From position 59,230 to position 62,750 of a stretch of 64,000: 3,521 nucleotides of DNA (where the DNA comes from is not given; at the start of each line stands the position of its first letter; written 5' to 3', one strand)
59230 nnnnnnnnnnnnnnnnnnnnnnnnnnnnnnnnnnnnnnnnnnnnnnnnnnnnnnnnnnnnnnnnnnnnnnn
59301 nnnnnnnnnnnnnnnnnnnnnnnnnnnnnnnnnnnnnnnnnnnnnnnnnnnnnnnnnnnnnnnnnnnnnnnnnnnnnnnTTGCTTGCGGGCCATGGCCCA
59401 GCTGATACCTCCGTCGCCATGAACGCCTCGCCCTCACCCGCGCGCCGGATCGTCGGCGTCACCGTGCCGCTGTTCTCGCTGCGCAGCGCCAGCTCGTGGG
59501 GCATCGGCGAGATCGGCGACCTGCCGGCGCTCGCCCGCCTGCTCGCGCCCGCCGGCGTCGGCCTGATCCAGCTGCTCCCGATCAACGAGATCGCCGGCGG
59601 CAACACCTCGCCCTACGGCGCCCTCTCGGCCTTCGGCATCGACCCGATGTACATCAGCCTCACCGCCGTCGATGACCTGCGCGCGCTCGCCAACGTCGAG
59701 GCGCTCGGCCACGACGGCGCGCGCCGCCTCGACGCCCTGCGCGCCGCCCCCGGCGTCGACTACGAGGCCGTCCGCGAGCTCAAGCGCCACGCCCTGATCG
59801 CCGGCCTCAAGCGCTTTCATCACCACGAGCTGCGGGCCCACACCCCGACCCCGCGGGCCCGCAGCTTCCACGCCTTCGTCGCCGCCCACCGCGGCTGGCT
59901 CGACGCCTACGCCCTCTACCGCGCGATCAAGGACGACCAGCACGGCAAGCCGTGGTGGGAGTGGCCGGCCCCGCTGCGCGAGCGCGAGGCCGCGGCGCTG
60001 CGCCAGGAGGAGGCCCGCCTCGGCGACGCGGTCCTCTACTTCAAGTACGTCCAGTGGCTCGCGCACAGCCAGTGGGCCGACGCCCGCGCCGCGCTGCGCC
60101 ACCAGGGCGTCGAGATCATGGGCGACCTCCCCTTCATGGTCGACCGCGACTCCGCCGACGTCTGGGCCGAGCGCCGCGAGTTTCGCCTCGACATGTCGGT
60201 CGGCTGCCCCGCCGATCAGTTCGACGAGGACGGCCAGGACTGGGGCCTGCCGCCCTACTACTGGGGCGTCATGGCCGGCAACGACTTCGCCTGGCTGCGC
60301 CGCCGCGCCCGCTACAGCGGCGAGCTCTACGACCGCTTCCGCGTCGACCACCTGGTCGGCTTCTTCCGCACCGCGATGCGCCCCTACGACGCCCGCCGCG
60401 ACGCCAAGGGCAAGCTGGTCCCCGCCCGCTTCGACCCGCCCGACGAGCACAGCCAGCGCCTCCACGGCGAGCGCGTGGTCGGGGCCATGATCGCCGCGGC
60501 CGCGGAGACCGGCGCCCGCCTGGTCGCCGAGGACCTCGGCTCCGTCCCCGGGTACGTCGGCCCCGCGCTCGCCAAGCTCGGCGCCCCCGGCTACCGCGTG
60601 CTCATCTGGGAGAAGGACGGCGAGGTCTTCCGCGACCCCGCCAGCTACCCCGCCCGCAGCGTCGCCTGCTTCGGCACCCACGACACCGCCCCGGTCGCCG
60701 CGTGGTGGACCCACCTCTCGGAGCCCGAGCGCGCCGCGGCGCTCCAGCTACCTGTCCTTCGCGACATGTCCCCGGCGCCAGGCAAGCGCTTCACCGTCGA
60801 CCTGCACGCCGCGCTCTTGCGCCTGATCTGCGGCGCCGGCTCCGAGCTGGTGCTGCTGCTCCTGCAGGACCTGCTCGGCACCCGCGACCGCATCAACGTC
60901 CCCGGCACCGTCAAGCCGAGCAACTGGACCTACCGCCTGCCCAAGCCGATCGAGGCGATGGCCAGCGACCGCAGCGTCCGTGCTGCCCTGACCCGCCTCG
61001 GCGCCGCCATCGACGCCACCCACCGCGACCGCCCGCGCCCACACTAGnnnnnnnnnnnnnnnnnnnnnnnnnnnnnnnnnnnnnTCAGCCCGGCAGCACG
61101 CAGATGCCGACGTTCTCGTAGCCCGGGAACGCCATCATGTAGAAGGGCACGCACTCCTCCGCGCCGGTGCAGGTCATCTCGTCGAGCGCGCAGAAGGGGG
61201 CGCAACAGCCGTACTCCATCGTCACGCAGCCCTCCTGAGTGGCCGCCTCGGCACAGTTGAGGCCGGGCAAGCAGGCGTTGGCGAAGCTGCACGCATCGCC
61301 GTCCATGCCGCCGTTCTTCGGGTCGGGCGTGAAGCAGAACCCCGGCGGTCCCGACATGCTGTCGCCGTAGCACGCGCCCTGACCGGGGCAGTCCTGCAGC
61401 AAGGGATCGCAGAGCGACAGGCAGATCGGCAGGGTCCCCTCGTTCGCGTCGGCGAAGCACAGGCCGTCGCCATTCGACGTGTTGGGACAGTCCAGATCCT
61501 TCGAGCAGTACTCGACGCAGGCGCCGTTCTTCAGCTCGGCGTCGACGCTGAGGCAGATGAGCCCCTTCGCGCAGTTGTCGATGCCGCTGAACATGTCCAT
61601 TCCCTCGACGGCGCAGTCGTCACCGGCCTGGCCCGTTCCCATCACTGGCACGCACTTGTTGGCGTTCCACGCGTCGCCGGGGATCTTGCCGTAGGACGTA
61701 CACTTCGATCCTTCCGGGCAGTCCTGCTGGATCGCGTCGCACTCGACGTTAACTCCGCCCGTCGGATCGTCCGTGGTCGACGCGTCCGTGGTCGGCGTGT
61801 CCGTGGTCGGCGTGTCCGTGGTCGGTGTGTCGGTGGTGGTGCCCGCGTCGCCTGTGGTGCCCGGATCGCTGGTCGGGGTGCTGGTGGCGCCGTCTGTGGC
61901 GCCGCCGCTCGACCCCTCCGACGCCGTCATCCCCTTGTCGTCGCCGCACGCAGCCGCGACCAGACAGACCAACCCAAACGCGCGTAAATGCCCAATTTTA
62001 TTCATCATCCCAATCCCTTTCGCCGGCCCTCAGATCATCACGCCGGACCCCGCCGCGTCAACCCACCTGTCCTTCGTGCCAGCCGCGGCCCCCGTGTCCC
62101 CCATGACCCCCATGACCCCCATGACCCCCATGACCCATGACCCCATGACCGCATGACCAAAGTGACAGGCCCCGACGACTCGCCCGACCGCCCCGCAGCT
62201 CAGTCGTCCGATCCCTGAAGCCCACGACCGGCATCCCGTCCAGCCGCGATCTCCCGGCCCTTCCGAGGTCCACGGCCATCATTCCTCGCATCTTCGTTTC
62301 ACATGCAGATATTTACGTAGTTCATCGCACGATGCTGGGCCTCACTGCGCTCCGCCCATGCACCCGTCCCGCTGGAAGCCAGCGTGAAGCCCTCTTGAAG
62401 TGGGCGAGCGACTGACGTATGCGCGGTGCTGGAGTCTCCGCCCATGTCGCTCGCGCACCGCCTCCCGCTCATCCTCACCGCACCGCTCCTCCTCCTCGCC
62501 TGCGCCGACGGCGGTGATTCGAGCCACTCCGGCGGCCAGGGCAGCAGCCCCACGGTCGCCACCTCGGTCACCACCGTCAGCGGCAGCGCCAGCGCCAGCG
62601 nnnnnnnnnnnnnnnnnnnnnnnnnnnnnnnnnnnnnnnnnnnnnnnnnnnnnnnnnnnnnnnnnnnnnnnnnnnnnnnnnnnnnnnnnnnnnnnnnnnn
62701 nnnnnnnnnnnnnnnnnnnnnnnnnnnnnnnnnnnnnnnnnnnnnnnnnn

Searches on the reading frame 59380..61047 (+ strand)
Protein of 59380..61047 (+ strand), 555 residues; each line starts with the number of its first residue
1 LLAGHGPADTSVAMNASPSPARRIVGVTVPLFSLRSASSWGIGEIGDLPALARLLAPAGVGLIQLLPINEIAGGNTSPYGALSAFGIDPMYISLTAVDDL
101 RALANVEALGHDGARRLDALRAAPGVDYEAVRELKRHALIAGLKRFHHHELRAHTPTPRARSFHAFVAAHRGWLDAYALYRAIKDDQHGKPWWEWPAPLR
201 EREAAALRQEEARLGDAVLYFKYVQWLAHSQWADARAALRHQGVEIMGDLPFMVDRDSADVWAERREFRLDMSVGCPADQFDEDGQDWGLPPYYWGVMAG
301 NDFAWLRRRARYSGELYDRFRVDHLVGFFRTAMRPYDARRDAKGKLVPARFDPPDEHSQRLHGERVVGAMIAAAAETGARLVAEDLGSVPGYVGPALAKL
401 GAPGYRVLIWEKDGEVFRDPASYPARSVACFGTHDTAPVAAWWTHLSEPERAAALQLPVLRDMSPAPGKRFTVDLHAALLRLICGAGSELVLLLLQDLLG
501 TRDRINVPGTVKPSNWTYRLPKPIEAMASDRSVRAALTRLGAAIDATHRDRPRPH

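Call 8: search_protein_families(library=pfam, proteins=[window:59380-61047:+], max_evalue=0.01)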
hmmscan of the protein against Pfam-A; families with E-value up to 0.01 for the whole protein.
window:59380-61047:+ (555 aa): 1 family
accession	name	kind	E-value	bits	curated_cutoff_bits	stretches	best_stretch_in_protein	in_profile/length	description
PF02446.23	Glyco_hydro_77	-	1.4e-119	400.4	25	1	29-521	1-460/465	4-alpha-glucanotransferase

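Call 9: search_protein_families(library=ncbifam, proteins=[window:59380-61047:+], max_evalue=0.01)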
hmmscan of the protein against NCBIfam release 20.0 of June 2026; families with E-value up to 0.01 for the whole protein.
window:59380-61047:+ (555 aa): 9 families
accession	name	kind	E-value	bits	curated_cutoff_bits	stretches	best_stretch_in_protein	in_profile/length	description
NF011081.0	PRK14508.1-4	equivalog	5.2e-166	553.1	556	1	15-541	15-525/529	4-alpha-glucanotransferase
NF011080.0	PRK14508.1-3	subfamily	4.8e-81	272.9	477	1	22-522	4-475/496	4-alpha-glucanotransferase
NF011077.0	PRK14507.1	equivalog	1.1e-69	235.1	2148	2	20-444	168-590/1693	malto-oligosyltrehalose synthase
TIGR00217.1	malQ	equivalog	1.1e-67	229.3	205.65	1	22-444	41-460/587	4-alpha-glucanotransferase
NF011079.0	PRK14508.1-2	subfamily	1.5e-65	221.7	555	1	21-529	8-489/506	4-alpha-glucanotransferase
NF008274.0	PRK11052.1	equivalog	2.6e-57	194.9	806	2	22-444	141-559/695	4-alpha-glucanotransferase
NF011078.0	PRK14508.1-1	subfamily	1.4e-56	192.3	776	1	25-522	6-476/503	4-alpha-glucanotransferase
NF011083.0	PRK14510.1-2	equivalog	3.2e-51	174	1322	1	25-521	681-1163/1186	bifunctional glycogen debranching protein GlgX/4-alpha-glucanotransferase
NF011082.0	PRK14510.1-1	equivalog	1.4e-48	165.1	2511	2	22-453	869-1293/1410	bifunctional glycogen debranching protein GlgX/4-alpha-glucanotransferase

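Call 44: find_encoding_contigs(protein=window:59419-61044:+, flank=3000, max_places=10)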
Protein window:59419-61044:+ (542 aa): no gene with exactly this product is on record in the collection.

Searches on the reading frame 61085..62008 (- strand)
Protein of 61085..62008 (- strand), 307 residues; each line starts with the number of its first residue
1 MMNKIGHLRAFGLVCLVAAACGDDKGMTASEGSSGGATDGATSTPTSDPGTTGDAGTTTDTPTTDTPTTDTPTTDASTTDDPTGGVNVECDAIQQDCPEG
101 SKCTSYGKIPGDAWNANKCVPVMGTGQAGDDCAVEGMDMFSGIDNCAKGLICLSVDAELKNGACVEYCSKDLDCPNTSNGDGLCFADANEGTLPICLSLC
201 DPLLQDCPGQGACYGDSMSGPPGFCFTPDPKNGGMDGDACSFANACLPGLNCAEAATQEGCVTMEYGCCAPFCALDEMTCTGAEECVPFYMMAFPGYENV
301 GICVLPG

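Call 8: search_protein_families(library=pfam, proteins=[window:61085-62008:-], max_evalue=0.01)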
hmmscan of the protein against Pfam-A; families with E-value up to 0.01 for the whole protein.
window:61085-62008:- (307 aa): 0 families

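Call 9: search_protein_families(library=ncbifam, proteins=[window:61085-62008:-], max_evalue=0.01)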
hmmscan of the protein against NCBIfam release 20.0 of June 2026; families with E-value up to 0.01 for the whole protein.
window:61085-62008:- (307 aa): 0 families

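Call 11: find_encoding_contigs(protein=window:61088-62008:-, flank=5000, max_places=10)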
Protein window:61088-62008:- (307 aa): no gene with exactly this product is on record in the collection.

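Call 20: find_related_loci(query=window:61088-62008:-, collection=metagenome_contigs, flank=3000)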
Query window:61088-62008:- (307 aa) in metagenome_contigs; peptide patterns used: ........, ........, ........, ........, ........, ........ (x = any residue, [..] = any of these).
246 stretches matched a pattern; 2 encode a relative of the query (tblastn E <= 1e-3); 2 distinct loci.
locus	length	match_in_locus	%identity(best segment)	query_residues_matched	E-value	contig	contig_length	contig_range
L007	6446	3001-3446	77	91-307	9e-51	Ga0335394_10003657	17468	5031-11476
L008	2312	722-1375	40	84-306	7e-37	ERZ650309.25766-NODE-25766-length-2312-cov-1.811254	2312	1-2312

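Call 27: find_encoding_contigs(protein=window:61088-61930:-, flank=5000, max_places=10)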
Protein window:61088-61930:- (281 aa): no gene with exactly this product is on record in the collection.

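Call 30: find_homologous_proteins(query=window:61088-62008:-, max_evalue=0.00001)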
Query window:61088-62008:- (307 aa): 411 proteins with E <= 0.00001 among 1261 candidates; the best 120 are listed.
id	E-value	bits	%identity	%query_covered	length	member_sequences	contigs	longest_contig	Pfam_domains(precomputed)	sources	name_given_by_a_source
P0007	1.7e-195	667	100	96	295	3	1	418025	-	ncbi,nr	ncbi:MAG: ribulose phosphate epimerase [Nannocystis sp.]|nr:ribulose phosphate epimerase [Nannocysti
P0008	4.0e-148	511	76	100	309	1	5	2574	-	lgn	-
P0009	1.5e-145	502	73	100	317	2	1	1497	-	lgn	-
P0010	6.1e-133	461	81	81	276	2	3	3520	-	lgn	-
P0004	4.9e-130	451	74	92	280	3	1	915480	-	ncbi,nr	ncbi:MAG: hypothetical protein IPO88_12405 [Nannocystis sp.]|nr:hypothetical protein [Nannocystis sp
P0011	1.9e-121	423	67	100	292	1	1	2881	-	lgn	-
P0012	6.4e-118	412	62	100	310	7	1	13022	-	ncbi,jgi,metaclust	metaclust:\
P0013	5.9e-116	405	62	100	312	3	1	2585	-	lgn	-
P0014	2.0e-114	400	61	100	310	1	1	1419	-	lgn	-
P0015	5.8e-112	392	64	100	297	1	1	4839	-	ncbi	-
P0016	3.2e-110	386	62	100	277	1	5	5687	-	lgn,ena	-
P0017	3.4e-108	380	59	100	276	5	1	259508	-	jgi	jgi:hypothetical protein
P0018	5.2e-108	379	69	71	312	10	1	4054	-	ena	-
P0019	1.1e-102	362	59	100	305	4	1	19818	-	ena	-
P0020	8.0e-101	355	67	75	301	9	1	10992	-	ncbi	-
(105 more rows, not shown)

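Call 35: find_encoding_contigs(protein=P0010, flank=3000, max_places=10)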
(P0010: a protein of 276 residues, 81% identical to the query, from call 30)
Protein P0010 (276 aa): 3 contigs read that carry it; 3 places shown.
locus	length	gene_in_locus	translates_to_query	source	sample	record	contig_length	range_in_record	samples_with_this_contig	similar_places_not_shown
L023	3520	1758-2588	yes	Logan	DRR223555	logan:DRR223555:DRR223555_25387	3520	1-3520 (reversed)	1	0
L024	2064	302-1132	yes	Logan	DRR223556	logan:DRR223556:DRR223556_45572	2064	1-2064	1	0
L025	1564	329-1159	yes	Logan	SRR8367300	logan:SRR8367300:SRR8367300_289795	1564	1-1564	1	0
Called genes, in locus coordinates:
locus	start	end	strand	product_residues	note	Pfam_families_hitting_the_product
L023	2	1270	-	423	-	?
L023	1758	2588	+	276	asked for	-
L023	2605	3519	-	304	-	?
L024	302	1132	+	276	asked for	-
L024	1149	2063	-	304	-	?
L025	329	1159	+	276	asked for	-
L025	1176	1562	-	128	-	?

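Call 36: find_encoding_contigs(protein=P0008, flank=3000, max_places=10)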
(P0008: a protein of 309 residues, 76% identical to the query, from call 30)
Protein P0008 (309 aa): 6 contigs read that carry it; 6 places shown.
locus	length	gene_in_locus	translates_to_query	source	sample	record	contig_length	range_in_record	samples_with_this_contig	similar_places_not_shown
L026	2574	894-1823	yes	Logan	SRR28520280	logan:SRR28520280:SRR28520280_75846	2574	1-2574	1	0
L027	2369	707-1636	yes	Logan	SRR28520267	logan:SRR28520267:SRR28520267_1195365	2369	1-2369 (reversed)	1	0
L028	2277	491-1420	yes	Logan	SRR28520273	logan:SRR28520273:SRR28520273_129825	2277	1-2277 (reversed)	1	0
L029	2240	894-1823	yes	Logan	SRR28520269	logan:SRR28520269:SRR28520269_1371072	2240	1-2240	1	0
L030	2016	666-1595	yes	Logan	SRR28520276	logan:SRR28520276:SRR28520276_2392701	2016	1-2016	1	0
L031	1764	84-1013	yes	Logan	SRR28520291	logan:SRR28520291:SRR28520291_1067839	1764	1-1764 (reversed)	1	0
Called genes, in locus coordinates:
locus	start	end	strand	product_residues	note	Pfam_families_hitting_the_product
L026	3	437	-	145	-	?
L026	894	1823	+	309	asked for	-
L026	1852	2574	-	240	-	?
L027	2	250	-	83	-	?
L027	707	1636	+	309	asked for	-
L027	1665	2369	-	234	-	?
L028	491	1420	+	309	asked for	-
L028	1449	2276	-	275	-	?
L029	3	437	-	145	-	?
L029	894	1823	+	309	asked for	-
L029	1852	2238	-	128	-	?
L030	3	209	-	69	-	?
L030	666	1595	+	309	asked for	-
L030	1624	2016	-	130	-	?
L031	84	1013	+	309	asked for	-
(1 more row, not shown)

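Call 37: find_encoding_contigs(protein=P0007, flank=3000, max_places=10)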
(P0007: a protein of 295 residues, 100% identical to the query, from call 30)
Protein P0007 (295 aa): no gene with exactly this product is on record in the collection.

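Call 54: search_solved_structures(query=window:61088-62008:-, max_evalue=1)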
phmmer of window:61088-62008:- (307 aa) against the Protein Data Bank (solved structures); distinct sequences matched with E-value up to 1: 0.

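Call 69: predict_structure(alignment_id=A2)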
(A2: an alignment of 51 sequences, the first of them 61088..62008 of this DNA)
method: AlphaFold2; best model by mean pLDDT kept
length: 307 residues; sequences in the alignment: 51
mean_pLDDT: 83.3   pTM: 0.69
mean pLDDT of the five models: 83.3, 82.1, 81.2, 80.9, 80.3
residues with pLDDT >= 90: 212; 70-90: 8; 50-70: 53; < 50: 34
segments of 3 or more residues with pLDDT < 50: 1-4, 19-25, 75-77
pLDDT, mean of each block of 10 residues (from residue 1): 48 52 49 55 57 52 56 51 63 96 96 95 97 95 97 96 98 95 95 97 95 94 95 94 95 96 96 96 96 94 93
secondary structure, 60 per line:
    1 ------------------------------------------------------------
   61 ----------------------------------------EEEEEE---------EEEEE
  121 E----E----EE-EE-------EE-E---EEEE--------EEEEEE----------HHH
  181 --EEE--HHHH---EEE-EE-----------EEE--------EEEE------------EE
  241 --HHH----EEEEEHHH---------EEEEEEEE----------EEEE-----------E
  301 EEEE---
elements in order: E101-106 E116-121 E150-153 E162-167 E183-185 H188-191 E195-197 E212-214 E223-226 E250-254 E267-274 E285-288 E300-304

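Call 71: fold_search(model_id=the predicted structure, library=pdb)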
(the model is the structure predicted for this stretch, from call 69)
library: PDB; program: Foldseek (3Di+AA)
matches with E <= 10: 38; with E <= 0.001: 0
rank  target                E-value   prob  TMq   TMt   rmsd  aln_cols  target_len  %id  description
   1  2b0u_C                2.4e-01  0.08  0.13  0.14  17.0       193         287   19  The Structure of the Follistatin:Activin Complex (released 2005-10-11)
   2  7rz3_MODEL_1_A        9.2e-01  0.15  0.10  0.31   9.6        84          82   24  The solution structure of remipede double-ICK toxin phi-Xibalbin3-Xt3a (released 2022-08-31)
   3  8e1z_A                1.4e+00  0.03  0.11  0.18  18.8       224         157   12  Crystal structure of Plasmodium falciparum ookinete surface antigen Pfs28 (released 2022-11-30)
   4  5jhw_D                1.5e+00  0.03  0.14  0.15  17.3       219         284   15  Crystal Structure of the GDF11:Follistatin 288 complex (released 2017-03-22)
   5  3c9a_A                2.0e+00  0.03  0.07  0.10  13.0        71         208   21  High Resolution Crystal Structure of Argos bound to the EGF domain of Spitz (released 2008-05-20)
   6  8e1z_B                2.4e+00  0.02  0.10  0.17  18.0       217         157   12  Crystal structure of Plasmodium falciparum ookinete surface antigen Pfs28 (released 2022-11-30)
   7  2n8f_MODEL_1_A        2.8e+00  0.08  0.09  0.32  12.0        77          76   22  Chemical shift assignments and structure calculation of spider toxin pi-hexatoxin-Hi1a (released 2016-10-19)
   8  2n8k_MODEL_1_A        3.7e+00  0.06  0.11  0.29   8.2        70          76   24  Chemical Shift Assignments and Structure Determination for spider toxin, U33-theraphotoxin-Cg1c (released 2016-08-31)
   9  6h0b_A                3.7e+00  0.01  0.10  0.07  15.0       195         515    6  Crystal structure of the human GalNAc-T4 in complex with UDP, manganese and the diglycopeptide 6. (released 2018-10-10)
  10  7kp7_E                4.4e+00  0.01  0.11  0.18  16.4       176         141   13  asymmetric mTNF-alpha hTNFR1 complex (released 2021-01-13)
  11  1ncf_A                4.9e+00  0.01  0.11  0.17  16.9       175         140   13  A NEW PARADIGM FOR TUMOR NECROSIS FACTOR SIGNALLING (released 1995-12-07)
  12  6h0b_B                5.2e+00  0.01  0.10  0.07  15.8       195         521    7  Crystal structure of the human GalNAc-T4 in complex with UDP, manganese and the diglycopeptide 6. (released 2018-10-10)
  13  5z5k_B                5.5e+00  0.07  0.12  0.39   7.1        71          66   22  Structure of the DCC-Draxin complex (released 2018-06-20)
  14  6py8_E                5.5e+00  0.01  0.09  0.08  21.3       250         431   12  Crystal structure of the RBPJ-NOTCH1-NRARP ternary complex bound to DNA (released 2019-08-14)
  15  3cgu_B                5.8e+00  0.02  0.08  0.11  13.3        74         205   18  Crystal Structure of unliganded Argos (released 2008-05-20)
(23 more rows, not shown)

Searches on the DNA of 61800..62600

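Call 10: search_rna_families(source=window, start=61800, end=62600, threshold=evalue, max_evalue=10)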
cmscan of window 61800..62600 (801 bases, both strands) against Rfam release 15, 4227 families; matches with E-value up to 10: 1.
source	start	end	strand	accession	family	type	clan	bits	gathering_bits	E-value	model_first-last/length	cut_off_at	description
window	61995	62041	-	RF01304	sR5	Gene; snRNA; snoRNA; CD-box;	-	13.2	40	2.4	1-53/53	no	Small nucleolar RNA sR5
